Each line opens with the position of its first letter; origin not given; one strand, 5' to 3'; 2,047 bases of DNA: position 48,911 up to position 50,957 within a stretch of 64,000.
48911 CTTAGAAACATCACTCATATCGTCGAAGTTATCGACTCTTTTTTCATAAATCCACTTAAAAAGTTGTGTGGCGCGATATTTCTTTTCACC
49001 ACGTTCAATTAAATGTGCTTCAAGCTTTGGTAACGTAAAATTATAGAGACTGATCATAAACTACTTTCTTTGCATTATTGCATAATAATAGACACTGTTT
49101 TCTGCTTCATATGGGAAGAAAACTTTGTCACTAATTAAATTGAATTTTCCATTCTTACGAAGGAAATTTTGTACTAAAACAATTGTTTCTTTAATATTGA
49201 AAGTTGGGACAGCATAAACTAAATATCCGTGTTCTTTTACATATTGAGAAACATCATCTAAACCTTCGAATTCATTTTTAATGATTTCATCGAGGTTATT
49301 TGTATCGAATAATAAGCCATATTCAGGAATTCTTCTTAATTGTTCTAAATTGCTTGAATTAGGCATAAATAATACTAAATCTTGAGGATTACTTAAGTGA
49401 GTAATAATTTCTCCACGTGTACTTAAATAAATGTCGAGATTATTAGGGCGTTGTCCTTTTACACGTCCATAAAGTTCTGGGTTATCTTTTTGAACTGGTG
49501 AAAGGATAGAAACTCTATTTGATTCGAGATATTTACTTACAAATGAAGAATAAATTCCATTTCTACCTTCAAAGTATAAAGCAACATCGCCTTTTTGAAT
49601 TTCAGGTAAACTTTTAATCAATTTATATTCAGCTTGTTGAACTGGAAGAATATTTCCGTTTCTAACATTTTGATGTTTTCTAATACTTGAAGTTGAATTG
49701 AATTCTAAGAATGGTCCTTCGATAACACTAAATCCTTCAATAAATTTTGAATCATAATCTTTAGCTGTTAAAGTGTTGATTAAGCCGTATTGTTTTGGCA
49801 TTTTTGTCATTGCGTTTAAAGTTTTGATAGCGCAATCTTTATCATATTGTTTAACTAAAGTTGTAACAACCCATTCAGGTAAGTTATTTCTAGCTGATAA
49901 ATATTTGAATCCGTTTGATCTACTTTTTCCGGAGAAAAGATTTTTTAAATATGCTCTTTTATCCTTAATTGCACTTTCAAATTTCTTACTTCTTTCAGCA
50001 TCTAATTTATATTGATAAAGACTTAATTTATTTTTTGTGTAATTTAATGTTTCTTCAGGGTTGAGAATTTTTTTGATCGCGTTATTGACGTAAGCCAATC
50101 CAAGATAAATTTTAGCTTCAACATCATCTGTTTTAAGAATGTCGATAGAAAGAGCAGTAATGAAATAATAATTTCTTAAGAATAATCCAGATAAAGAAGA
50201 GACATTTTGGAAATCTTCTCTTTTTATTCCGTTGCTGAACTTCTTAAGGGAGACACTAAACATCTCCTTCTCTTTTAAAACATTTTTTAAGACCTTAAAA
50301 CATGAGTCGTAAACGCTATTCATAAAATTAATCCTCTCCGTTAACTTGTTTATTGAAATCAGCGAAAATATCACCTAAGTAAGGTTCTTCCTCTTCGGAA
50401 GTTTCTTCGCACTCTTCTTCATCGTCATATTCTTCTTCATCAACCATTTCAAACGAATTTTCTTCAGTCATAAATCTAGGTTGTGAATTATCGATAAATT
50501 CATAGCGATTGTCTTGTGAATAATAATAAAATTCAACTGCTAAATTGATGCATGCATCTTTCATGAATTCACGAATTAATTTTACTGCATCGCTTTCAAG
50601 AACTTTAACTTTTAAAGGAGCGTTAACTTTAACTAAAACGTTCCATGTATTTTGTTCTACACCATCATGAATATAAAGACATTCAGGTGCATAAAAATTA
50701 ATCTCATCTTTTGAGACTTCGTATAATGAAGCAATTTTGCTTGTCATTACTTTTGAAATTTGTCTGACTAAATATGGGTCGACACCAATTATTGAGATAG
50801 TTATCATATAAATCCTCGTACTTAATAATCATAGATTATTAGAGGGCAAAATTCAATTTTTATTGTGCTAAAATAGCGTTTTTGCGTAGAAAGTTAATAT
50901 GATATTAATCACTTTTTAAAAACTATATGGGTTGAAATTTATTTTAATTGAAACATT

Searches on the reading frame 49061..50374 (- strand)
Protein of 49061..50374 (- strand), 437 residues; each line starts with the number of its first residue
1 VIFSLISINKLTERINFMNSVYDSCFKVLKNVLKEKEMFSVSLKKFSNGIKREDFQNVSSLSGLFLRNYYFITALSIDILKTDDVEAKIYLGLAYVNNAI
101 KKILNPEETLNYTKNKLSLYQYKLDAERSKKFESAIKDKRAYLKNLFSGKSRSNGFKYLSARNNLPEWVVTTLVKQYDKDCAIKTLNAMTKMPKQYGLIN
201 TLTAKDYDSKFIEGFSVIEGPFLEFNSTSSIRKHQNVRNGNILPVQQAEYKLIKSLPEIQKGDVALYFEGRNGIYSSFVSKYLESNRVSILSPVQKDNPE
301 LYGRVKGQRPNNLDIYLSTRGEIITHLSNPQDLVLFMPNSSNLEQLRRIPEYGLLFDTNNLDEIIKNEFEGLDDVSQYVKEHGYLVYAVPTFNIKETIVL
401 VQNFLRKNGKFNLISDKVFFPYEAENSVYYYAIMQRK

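Call 42: search_protein_families(library=padloc, proteins=[window:49061-50374:-], max_evalue=0.1)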
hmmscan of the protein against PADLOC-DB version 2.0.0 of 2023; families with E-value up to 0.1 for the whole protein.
window:49061-50374:- (437 aa): 0 families

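Call 43: search_protein_families(library=pfam, proteins=[window:49061-50374:-], max_evalue=0.1)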
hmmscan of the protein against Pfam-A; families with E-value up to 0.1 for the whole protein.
window:49061-50374:- (437 aa): 1 family
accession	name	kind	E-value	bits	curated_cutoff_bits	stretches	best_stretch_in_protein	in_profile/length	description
PF01189.24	Methyltr_RsmB-F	-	0.00011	22.3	27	1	342-425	91-174/199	16S rRNA methyltransferase RsmB/F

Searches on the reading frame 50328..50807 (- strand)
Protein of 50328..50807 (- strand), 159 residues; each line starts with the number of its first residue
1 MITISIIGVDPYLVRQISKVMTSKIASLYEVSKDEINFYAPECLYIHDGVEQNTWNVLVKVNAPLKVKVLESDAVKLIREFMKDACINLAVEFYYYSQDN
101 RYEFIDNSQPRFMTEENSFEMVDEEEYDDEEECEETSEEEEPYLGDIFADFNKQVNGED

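Call 42: search_protein_families(library=padloc, proteins=[window:50328-50807:-], max_evalue=0.1)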
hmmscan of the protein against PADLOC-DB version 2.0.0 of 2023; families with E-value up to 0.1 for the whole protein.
window:50328-50807:- (159 aa): 0 families

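Call 43: search_protein_families(library=pfam, proteins=[window:50328-50807:-], max_evalue=0.1)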
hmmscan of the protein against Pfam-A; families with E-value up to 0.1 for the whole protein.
window:50328-50807:- (159 aa): 1 family
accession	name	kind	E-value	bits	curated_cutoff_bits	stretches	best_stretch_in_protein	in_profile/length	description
PF08921.16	DUF1904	-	0.038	14.8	24.1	1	3-102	3-103/108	Domain of unknown function (DUF1904)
